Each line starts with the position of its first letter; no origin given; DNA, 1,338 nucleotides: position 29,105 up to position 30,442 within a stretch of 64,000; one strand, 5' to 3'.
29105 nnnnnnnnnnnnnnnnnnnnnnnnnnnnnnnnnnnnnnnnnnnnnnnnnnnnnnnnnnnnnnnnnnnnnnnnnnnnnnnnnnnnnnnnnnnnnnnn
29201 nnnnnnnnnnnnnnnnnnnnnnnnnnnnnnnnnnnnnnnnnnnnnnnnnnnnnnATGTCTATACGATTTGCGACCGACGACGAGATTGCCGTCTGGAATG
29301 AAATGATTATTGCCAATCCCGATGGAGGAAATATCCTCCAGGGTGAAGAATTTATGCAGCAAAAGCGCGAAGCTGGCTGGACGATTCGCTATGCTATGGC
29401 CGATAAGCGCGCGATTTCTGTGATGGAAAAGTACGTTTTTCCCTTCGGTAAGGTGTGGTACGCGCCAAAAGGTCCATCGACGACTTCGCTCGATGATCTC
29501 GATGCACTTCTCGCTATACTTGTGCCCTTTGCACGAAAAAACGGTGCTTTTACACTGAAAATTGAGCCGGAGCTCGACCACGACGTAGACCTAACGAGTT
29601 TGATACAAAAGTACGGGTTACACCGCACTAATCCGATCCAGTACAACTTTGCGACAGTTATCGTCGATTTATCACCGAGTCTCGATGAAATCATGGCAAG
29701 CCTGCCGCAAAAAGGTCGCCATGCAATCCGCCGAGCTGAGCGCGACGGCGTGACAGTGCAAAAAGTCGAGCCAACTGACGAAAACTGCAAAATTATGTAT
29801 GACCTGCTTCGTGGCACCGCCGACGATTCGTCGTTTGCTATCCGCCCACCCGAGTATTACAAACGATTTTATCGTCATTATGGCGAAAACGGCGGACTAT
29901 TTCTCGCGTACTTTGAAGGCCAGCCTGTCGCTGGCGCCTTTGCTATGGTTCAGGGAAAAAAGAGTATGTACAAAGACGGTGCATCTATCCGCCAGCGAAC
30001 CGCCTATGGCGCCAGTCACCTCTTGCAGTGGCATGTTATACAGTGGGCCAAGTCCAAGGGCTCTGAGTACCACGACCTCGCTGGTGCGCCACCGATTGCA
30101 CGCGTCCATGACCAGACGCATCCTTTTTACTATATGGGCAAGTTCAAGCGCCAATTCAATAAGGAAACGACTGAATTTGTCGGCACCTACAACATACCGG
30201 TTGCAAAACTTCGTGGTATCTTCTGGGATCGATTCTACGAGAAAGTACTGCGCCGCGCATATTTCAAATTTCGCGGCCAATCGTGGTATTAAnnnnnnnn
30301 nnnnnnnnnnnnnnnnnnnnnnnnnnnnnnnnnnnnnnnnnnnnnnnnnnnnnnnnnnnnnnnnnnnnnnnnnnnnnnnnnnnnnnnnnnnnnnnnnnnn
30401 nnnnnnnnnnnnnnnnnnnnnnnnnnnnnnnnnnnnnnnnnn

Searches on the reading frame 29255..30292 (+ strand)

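Call 26: search_protein_families(library=pfam, proteins=[window:29255-30292:+], max_evalue=0.00001)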
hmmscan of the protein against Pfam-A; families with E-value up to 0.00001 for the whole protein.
window:29255-30292:+ (345 aa): 2 families
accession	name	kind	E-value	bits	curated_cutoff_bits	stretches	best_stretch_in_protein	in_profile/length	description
PF02388.22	FemAB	-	8.7e-30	104.3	24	2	128-220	148-238/406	FemAB family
PF13480.13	Acetyltransf_6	-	3.4e-09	37.4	22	1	155-277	8-136/143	Acetyltransferase (GNAT) domain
